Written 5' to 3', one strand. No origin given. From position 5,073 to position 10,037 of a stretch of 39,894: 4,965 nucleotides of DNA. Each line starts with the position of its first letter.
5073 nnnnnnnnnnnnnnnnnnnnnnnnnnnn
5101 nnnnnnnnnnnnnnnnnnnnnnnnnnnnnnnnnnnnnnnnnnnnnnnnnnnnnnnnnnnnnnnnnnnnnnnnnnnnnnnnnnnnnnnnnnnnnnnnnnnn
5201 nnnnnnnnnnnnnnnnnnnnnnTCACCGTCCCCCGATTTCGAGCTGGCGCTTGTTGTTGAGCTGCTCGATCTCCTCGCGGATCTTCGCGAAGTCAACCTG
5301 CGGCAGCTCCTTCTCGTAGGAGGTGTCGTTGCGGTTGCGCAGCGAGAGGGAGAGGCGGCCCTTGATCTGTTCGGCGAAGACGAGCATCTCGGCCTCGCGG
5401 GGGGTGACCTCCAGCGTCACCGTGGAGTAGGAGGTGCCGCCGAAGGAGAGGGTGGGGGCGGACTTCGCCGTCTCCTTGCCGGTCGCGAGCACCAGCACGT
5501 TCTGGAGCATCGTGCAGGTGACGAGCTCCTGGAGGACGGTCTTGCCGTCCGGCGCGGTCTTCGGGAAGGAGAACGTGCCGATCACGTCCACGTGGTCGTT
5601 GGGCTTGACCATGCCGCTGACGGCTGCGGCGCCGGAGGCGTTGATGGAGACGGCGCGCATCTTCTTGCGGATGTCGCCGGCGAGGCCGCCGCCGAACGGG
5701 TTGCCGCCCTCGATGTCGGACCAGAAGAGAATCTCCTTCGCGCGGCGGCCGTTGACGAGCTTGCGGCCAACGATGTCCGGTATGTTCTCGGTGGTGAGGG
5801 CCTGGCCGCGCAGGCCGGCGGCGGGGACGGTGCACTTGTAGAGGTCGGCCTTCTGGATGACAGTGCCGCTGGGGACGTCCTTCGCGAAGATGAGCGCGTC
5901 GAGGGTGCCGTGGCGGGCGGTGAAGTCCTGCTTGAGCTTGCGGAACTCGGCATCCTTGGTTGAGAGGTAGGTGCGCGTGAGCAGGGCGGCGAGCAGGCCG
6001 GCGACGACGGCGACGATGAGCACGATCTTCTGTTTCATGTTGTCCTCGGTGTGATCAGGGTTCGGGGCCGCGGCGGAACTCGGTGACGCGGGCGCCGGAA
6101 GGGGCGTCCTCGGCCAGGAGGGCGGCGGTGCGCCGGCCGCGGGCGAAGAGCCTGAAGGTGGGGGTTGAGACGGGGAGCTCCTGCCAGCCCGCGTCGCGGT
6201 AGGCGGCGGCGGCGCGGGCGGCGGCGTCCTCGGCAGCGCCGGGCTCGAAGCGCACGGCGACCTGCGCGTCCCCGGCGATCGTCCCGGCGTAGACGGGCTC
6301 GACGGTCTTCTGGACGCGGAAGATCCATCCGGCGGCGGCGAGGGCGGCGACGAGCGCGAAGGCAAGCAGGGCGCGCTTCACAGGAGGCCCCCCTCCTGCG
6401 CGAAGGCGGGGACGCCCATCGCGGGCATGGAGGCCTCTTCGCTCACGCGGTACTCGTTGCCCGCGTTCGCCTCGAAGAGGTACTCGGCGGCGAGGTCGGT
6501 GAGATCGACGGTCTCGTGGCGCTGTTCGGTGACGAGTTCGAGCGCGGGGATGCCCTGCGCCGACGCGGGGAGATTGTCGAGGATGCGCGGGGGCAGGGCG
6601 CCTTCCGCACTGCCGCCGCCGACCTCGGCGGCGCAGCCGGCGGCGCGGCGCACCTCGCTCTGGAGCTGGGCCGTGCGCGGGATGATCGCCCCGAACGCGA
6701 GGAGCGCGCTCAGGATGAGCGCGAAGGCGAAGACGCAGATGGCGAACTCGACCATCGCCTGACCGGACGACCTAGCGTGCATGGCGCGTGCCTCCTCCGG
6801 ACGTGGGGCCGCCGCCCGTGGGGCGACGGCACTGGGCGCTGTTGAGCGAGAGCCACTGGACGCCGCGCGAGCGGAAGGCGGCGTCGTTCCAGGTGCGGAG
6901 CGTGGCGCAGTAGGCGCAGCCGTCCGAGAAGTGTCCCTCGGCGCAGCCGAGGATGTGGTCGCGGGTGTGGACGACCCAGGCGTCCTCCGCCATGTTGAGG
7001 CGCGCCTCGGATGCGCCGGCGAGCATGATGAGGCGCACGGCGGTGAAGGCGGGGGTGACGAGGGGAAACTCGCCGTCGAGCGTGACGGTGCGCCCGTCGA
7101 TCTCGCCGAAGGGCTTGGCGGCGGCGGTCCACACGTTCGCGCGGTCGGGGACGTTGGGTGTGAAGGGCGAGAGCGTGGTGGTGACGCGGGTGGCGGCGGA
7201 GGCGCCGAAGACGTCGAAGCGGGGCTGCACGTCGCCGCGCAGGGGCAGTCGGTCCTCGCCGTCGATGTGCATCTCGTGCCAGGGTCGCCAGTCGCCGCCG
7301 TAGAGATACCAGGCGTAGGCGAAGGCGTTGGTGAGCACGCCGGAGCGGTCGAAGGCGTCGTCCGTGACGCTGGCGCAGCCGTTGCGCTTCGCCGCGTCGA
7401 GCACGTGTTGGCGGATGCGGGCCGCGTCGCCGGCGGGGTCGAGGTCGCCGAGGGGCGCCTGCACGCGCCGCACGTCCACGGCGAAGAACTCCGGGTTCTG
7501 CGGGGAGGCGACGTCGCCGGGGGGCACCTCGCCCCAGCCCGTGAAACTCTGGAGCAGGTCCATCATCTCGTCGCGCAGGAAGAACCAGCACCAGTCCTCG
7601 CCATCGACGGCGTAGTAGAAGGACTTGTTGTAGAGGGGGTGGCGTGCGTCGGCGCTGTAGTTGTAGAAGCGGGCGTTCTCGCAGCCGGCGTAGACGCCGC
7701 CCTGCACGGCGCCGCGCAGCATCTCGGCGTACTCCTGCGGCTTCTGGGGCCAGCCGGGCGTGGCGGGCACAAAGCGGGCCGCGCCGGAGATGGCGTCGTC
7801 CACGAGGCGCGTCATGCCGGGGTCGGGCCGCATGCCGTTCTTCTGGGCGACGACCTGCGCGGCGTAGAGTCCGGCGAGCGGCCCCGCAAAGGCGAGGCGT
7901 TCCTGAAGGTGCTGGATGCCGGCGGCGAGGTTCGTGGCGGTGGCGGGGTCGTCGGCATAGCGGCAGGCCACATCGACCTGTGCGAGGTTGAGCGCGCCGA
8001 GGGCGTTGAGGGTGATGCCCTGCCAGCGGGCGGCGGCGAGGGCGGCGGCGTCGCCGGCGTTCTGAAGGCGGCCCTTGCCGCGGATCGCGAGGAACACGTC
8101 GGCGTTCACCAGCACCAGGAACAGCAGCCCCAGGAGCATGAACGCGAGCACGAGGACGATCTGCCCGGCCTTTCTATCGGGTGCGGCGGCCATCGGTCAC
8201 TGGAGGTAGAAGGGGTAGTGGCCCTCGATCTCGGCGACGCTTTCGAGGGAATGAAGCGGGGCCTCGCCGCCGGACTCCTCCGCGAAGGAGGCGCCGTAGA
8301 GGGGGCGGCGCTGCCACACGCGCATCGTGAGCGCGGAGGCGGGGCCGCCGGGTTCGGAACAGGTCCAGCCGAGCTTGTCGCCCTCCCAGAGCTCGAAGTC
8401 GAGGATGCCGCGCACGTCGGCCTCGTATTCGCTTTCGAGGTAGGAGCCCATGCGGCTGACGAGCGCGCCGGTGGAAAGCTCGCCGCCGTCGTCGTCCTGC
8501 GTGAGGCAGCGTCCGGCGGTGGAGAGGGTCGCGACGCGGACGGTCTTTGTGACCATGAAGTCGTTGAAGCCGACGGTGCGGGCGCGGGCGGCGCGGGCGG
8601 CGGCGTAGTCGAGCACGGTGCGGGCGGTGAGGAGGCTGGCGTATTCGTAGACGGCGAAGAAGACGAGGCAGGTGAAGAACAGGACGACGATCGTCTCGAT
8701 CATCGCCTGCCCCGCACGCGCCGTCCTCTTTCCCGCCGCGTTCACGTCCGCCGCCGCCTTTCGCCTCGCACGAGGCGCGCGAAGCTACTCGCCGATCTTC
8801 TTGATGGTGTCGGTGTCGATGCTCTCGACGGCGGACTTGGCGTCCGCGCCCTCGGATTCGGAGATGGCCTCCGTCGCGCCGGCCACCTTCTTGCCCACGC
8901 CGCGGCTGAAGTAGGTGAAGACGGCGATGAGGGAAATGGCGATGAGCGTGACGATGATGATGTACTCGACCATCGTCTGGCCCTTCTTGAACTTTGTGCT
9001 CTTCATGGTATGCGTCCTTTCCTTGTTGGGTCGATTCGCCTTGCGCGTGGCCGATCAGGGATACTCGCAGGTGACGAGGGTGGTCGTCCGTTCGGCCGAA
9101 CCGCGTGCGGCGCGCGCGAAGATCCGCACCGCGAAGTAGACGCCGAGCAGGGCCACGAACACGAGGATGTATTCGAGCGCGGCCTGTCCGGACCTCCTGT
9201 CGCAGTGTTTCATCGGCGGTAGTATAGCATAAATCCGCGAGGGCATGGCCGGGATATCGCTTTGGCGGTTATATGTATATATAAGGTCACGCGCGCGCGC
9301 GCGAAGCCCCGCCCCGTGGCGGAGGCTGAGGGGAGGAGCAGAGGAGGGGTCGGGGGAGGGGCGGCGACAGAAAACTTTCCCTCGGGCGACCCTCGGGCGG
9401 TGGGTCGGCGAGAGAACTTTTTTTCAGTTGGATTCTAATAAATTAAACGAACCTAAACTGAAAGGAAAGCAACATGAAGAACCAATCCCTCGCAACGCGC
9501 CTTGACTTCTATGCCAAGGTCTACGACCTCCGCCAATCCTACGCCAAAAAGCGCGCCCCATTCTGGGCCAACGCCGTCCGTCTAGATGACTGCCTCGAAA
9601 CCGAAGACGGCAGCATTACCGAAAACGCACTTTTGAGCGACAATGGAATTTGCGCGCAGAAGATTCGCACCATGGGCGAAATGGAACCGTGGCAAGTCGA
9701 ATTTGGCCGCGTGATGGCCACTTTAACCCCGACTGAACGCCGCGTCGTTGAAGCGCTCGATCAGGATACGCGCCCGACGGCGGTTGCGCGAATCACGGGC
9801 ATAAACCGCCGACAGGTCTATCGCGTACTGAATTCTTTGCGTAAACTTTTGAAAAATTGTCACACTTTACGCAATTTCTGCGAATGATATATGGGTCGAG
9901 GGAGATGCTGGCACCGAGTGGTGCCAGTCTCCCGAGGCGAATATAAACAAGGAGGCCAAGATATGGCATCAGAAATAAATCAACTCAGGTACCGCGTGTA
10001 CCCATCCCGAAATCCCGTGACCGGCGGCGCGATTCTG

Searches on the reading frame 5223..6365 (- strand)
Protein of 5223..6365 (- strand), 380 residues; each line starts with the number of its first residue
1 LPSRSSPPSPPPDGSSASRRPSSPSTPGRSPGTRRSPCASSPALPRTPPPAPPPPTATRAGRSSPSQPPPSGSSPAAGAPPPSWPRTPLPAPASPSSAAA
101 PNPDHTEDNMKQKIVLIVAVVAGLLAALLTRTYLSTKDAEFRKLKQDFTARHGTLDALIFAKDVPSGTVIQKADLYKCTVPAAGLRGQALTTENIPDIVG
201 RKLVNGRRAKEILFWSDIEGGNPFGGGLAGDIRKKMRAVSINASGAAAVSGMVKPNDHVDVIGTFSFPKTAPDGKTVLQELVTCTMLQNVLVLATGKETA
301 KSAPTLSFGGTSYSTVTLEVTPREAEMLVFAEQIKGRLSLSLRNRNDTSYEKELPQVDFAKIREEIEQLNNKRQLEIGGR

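Call 29: search_protein_families(library=pfam, proteins=[window:5223-6365:-], max_evalue=0.01)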
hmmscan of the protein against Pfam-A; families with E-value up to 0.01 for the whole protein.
window:5223-6365:- (380 aa): 2 families
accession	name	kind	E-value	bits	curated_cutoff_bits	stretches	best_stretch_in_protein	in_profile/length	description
PF16976.10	RcpC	-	1.3e-23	83.5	28.8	1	227-343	2-114/114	Flp pilus assembly protein RcpC/CpaB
PF08666.17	SAF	-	0.0045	18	21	0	158-217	4-61/63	SAF domain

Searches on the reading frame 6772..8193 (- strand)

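Call 29: search_protein_families(library=pfam, proteins=[window:6772-8193:-], max_evalue=0.01)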
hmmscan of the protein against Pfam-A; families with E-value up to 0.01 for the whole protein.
window:6772-8193:- (473 aa): 1 family
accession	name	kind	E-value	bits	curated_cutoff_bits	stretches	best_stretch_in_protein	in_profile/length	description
PF13400.11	Tad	-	6.2e-06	26.9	22.3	1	10-56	1-46/47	Putative Flp pilus-assembly TadE/G-like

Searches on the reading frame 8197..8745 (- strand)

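Call 29: search_protein_families(library=pfam, proteins=[window:8197-8745:-], max_evalue=0.01)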
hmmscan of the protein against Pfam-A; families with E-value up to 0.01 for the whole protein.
window:8197-8745:- (182 aa): 2 families
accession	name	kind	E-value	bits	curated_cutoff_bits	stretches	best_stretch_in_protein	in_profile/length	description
PF07811.17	TadE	-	8.1e-05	23.1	22.9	1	12-54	1-43/43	TadE-like protein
PF13400.11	Tad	-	0.0012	19.6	22.3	1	12-55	1-43/47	Putative Flp pilus-assembly TadE/G-like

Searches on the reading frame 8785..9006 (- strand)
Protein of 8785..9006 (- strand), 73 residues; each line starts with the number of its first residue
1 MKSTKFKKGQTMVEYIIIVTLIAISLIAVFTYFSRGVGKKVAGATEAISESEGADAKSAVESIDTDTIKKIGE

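Call 29: search_protein_families(library=pfam, proteins=[window:8785-9006:-], max_evalue=0.01)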
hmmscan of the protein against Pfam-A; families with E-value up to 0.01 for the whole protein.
window:8785-9006:- (73 aa): 2 families
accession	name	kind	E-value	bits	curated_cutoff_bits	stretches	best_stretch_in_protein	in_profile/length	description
PF04964.19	Flp_Fap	-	4.6e-05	23.6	32.2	1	7-36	5-34/46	Flp/Fap pilin component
PF04021.17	Class_IIIsignal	-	0.0039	17.5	23.7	1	7-33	1-27/27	Class III signal peptide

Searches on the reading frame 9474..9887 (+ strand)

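Call 12: search_protein_families(library=pfam, proteins=[window:9474-9887:+])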
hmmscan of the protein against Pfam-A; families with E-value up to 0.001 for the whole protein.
window:9474-9887:+ (137 aa): 2 families
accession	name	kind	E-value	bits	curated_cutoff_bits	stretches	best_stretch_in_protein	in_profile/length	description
PF13384.12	HTH_23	-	0.00027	21.1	24.6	1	90-120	9-39/50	Homeodomain-like domain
PF13551.12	HTH_29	-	0.0009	19.7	28.1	0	91-123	4-37/64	Winged helix-turn helix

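Call 33: search_protein_families(library=pfam, proteins=[window:9474-9887:+], max_evalue=10)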
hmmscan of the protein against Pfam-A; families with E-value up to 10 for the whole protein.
window:9474-9887:+ (137 aa): 11 families
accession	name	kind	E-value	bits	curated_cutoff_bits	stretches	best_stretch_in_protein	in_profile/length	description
PF13384.12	HTH_23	-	0.00027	21.1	24.6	1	90-120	9-39/50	Homeodomain-like domain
PF13551.12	HTH_29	-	0.0009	19.7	28.1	1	91-123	4-37/64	Winged helix-turn helix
PF02796.21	HTH_7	-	0.0016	19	23.8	1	99-121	22-44/45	Helix-turn-helix domain of resolvase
PF13518.12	HTH_28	-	0.0044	17.5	25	1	90-122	4-36/52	Helix-turn-helix domain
PF04218.19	CENP-B_N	-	0.0047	17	21.2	1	84-128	7-52/53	CENP-B N-terminal DNA-binding domain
PF01978.25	TrmB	-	0.0066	16.7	25.6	1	100-124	24-48/68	Sugar-specific transcriptional regulator TrmB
PF23016.2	RsmI_C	-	0.015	15.5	27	1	103-119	26-42/46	RsmI C-terminal HTH domain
PF09339.16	HTH_IclR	-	0.027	14.7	22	1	93-123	13-43/52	IclR helix-turn-helix domain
PF02954.25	HTH_8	-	0.062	13.5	22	1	102-117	22-37/42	Bacterial regulatory protein, Fis family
PF18731.6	HEPN_Swt1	-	0.086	13.6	27.5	1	19-128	18-113/115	Swt1-like HEPN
PF13730.12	HTH_36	-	0.098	12.9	25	1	105-124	32-51/55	Helix-turn-helix domain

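Call 34: search_protein_families(library=phrogs, proteins=[window:9474-9887:+], max_evalue=1)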
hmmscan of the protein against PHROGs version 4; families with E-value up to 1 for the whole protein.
window:9474-9887:+ (137 aa): 12 families
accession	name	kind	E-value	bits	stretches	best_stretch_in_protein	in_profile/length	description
phrog_1740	-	transcription regulation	0.0026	17.3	1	76-136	161-222/567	RNA polymerase sigma factor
phrog_125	-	DNA, RNA and nucleotide metabolism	0.012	16.2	1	81-133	167-214/254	DNA invertase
phrog_38604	-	unknown function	0.015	16.6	1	24-49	18-43/73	-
phrog_925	-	DNA, RNA and nucleotide metabolism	0.027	15.2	1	104-124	23-43/67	HTH DNA binding protein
phrog_351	-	transcription regulation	0.03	13.9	1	37-128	634-724/928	RNA polymerase sigma factor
phrog_18272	-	tail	0.034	14.8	1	12-63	24-73/156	tail assembly chaperone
phrog_9507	-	unknown function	0.046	14.8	1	88-132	14-58/175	-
phrog_3288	-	transcription regulation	0.11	12.2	1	79-128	348-400/531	transcriptional regulator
phrog_13787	-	unknown function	0.14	13.3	1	79-128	117-166/172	-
phrog_323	-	transcription regulation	0.32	11.5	1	82-128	147-194/319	transcriptional regulator, D5-like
phrog_11138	-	unknown function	0.33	12.2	1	77-128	85-137/142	-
phrog_534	-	DNA, RNA and nucleotide metabolism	0.35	11.9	1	90-124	19-51/87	DNA binding protein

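Call 101: search_protein_families(library=padloc, proteins=[window:9474-9887:+], max_evalue=0.1)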
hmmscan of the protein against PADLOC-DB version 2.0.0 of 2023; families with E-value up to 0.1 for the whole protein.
window:9474-9887:+ (137 aa): 5 families
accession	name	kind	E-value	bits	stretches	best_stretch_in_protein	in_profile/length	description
PDLC01857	CARF3--CARF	-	0.01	13.5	1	81-124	126-169/201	-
PDLC01434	CasR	-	0.021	12.7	1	73-124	115-167/191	"CAS-I,CAS-II,CAS-III,CAS-IV,CAS-V,CAS-VI; associated_signaling"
PDLC01851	CARF3--CARF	-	0.026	11.9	1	80-127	206-253/279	-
PDLC04133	mad1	-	0.042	12.2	1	101-121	8-28/60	mads_1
PDLC01848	CARF3--CARF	-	0.05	11.3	1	74-124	125-175/197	-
